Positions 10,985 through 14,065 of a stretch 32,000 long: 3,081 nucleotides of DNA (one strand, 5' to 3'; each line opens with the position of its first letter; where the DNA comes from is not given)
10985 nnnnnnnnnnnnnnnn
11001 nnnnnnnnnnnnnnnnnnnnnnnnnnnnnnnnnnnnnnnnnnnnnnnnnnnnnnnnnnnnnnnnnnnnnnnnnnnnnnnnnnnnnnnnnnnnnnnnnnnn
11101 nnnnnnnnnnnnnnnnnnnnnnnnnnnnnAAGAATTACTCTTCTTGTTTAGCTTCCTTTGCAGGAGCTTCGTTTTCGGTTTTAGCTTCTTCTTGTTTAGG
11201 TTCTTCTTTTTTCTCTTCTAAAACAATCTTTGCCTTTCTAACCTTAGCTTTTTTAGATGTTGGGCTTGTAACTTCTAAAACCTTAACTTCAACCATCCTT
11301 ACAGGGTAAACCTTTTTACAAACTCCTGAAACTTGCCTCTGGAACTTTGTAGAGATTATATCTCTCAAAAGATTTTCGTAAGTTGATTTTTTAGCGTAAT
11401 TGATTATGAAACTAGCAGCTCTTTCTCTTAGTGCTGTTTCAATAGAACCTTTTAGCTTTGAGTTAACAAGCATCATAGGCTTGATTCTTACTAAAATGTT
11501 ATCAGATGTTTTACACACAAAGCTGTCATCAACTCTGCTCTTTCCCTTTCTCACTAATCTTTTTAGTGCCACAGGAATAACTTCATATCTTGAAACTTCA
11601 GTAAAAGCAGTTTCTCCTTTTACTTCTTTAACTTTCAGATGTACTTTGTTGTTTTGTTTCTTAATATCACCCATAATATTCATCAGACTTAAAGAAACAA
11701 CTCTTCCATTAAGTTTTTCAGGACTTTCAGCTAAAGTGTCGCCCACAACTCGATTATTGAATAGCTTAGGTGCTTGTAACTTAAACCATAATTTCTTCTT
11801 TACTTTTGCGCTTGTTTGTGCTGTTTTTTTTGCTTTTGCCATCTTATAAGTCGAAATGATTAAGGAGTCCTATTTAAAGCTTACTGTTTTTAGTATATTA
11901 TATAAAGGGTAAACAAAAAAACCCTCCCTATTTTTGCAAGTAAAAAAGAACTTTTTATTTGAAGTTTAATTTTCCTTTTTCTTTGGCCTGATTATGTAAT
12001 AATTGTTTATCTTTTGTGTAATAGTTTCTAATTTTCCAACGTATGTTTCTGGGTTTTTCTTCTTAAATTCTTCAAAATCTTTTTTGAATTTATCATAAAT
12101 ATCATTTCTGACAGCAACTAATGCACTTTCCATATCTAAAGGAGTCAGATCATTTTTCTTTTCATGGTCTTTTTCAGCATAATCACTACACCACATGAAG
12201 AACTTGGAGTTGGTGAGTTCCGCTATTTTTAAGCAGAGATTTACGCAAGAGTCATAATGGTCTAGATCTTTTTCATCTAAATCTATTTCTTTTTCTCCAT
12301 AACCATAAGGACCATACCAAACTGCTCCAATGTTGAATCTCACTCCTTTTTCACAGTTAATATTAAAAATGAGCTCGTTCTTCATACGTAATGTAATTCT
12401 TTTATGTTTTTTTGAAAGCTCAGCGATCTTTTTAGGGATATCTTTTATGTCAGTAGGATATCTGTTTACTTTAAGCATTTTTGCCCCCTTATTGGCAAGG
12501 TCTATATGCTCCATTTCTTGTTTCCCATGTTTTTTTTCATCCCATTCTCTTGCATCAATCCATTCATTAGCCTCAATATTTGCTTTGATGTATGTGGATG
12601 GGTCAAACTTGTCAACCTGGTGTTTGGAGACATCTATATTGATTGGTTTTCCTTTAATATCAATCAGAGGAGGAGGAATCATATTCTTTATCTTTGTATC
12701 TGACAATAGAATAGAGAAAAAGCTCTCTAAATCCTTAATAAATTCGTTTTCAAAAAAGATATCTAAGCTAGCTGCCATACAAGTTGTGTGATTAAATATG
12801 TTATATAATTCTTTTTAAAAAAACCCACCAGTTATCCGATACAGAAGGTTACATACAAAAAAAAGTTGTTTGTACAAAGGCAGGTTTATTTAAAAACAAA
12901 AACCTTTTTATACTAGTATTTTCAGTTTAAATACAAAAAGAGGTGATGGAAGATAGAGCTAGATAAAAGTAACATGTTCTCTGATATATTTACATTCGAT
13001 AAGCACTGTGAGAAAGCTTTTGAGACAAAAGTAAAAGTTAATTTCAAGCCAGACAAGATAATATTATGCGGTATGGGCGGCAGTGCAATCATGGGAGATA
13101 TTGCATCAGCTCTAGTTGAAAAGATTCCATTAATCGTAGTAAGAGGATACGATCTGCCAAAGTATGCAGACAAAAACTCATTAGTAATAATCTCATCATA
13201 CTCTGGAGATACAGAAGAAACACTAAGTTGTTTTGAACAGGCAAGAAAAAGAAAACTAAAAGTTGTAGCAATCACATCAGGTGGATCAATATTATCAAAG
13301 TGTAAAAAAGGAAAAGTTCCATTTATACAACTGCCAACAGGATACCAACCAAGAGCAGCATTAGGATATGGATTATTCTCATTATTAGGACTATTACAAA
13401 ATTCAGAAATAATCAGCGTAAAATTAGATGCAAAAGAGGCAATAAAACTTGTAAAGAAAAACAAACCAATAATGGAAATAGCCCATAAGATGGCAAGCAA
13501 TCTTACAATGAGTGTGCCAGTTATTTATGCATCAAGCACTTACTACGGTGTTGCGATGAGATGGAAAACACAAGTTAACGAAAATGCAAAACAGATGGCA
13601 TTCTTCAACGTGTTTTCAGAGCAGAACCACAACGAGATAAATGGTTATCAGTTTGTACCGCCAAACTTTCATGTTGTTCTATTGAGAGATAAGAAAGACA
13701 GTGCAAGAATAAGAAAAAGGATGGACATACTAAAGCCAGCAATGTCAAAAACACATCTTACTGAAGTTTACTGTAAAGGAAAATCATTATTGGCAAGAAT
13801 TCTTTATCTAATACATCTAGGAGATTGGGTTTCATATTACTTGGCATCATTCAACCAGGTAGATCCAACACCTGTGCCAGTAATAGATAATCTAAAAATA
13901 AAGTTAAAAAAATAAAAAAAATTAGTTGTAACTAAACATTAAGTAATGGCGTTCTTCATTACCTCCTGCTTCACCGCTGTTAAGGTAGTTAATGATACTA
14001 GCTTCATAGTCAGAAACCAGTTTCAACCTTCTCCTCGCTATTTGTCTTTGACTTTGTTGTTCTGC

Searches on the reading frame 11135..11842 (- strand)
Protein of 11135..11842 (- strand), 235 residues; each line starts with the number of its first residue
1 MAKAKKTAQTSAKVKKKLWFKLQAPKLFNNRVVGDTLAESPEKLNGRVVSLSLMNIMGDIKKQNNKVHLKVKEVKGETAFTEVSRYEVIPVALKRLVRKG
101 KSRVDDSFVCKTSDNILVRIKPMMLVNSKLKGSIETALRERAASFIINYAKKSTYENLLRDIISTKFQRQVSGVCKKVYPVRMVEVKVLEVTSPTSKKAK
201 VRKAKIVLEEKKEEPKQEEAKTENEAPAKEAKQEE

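Call 6: search_protein_families(library=pfam, proteins=[window:11135-11842:-], max_evalue=0.001)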
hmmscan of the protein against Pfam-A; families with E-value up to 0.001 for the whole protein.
window:11135-11842:- (235 aa): 1 family
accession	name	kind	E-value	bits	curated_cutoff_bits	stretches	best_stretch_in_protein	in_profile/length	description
PF01015.23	Ribosomal_S3Ae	-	5.3e-43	147.2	29.3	1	7-192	3-188/191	Ribosomal S3Ae family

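Call 33: search_protein_families(library=ncbifam, proteins=[window:11135-11842:-], max_evalue=0.00001)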
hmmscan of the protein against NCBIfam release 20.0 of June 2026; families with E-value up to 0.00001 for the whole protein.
window:11135-11842:- (235 aa): 1 family
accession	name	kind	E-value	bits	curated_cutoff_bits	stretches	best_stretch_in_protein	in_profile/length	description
NF003142.0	PRK04057.1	equivalog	1.3e-49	168.2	198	1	3-205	2-204/210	30S ribosomal protein S3ae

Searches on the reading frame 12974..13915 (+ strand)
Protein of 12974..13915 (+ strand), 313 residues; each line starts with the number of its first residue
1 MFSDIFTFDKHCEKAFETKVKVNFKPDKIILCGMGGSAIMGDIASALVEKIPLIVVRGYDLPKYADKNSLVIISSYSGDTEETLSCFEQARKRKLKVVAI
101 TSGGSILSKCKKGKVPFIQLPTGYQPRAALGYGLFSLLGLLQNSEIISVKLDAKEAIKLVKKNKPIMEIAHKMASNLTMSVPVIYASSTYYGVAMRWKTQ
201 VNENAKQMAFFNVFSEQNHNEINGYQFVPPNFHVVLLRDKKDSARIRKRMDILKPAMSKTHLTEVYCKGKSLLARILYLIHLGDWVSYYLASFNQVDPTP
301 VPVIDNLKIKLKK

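Call 3: search_protein_families(library=pfam, proteins=[window:12974-13915:+], max_evalue=0.1)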
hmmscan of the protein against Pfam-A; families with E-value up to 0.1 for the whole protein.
window:12974-13915:+ (313 aa): 4 families
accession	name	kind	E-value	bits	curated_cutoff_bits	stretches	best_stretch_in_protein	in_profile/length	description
PF10432.14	bact-PGI_C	-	8.4e-48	162.6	24.5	1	169-311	4-151/151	Bacterial phospho-glucose isomerase C-terminal SIS domain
PF01380.27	SIS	-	4.4e-08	33.4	25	1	25-108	4-95/131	SIS domain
PF13580.11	SIS_2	-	9.4e-05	22.9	27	1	65-102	101-138/138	SIS domain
PF01918.27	Alba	-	0.045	14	25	0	67-100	25-59/66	Alba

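Call 16: find_related_loci(query=window:12974-13912:+, collection=genome_contigs, flank=10000)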
Query window:12974-13912:+ (313 aa) in genome_contigs; peptide patterns used: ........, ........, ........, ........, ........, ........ (x = any residue, [..] = any of these).
47 stretches matched a pattern; 16 encode a relative of the query (tblastn E <= 1e-3); 16 distinct loci.
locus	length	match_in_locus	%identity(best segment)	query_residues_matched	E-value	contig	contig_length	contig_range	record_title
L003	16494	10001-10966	42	1-312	1e-76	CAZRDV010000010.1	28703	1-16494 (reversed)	MAG TPA_asm: uncultured archaeon isolate SRP214966_co4_414 genome assembly, contig: NODE_1165_length_28703_cov_14.499721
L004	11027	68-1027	39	1-311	2e-69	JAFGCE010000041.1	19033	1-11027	MAG: Candidatus Woesearchaeota archaeon isolate Zod_Metabat.1084 k87_7761372, whole genome shotgun sequence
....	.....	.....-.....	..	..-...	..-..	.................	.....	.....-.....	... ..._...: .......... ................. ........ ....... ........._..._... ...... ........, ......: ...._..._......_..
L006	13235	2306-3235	43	7-313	1e-75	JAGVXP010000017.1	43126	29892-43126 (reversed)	Candidatus Woesearchaeota archaeon isolate RIFCSPHIGHO2_02_FULL_36_13 rifcsphigho2_02_scaffold_3558, whole genome shotgu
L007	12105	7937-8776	38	29-308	2e-53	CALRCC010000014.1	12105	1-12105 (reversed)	MAG: Candidatus Ryanbacteria bacterium isolate CH-Oct18-76 genome assembly, contig: CH-Oct18-C6922, whole genome shotgun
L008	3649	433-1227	40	50-308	1e-52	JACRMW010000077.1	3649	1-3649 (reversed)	MAG: Candidatus Aenigmatarchaeota archaeon isolate NC_groundwater_1917_Pr3_S-0.2um_36_3 scaffold_387124, whole genome sh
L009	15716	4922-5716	39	50-308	1e-51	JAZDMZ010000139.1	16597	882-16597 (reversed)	MAG: Candidatus Aenigmatarchaeota archaeon isolate MEGAHIT-group-0.686 k141_3191935, whole genome shotgun sequence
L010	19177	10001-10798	41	50-313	2e-50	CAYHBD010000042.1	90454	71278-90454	MAG TPA_asm: uncultured archaeon isolate ERP119294_co2_134 genome assembly, contig: k141_5073990, whole genome shotgun s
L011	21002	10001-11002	37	1-313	6e-50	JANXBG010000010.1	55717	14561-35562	MAG: candidate division WOR-3 bacterium isolate SKYB26 NODE_10_length_55717_cov_5.171495, whole genome shotgun sequence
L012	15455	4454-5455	34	1-313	5e-49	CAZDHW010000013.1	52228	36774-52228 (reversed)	MAG TPA_asm: uncultured bacterium isolate SRP104967_co1_12 genome assembly, contig: NODE_169_length_52228_cov_30.457382,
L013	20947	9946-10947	33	1-313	4e-45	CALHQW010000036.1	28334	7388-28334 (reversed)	MAG: uncultured bacterium isolate S1_Bin_METABAT__176_1 genome assembly, contig: c_000001050040, whole genome shotgun se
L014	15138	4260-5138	36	32-313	2e-44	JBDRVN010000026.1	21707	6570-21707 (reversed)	MAG: candidate division WOR-3 bacterium isolate JZ-2_201705_bins_9 JZ-2_201705_bins_9_scaffold_26, whole genome shotgun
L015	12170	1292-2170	34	27-308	5e-44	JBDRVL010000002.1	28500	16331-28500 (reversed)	MAG: candidate division WOR-3 bacterium isolate ZZQ_201803_bins_75 ZZQ_201803_bins_75_scaffold_2, whole genome shotgun s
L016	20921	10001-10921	33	26-311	4e-41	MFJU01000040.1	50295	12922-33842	MAG: Candidatus Gottesmanbacteria bacterium RIFCSPLOWO2_01_FULL_42_22 rifcsplowo2_01_scaffold_656, whole genome shotgun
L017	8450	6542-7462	32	26-311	1e-39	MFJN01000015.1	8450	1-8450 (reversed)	MAG: Candidatus Gottesmanbacteria bacterium RIFCSPHIGHO2_02_FULL_40_13 rifcsphigho2_02_scaffold_18591, whole genome shot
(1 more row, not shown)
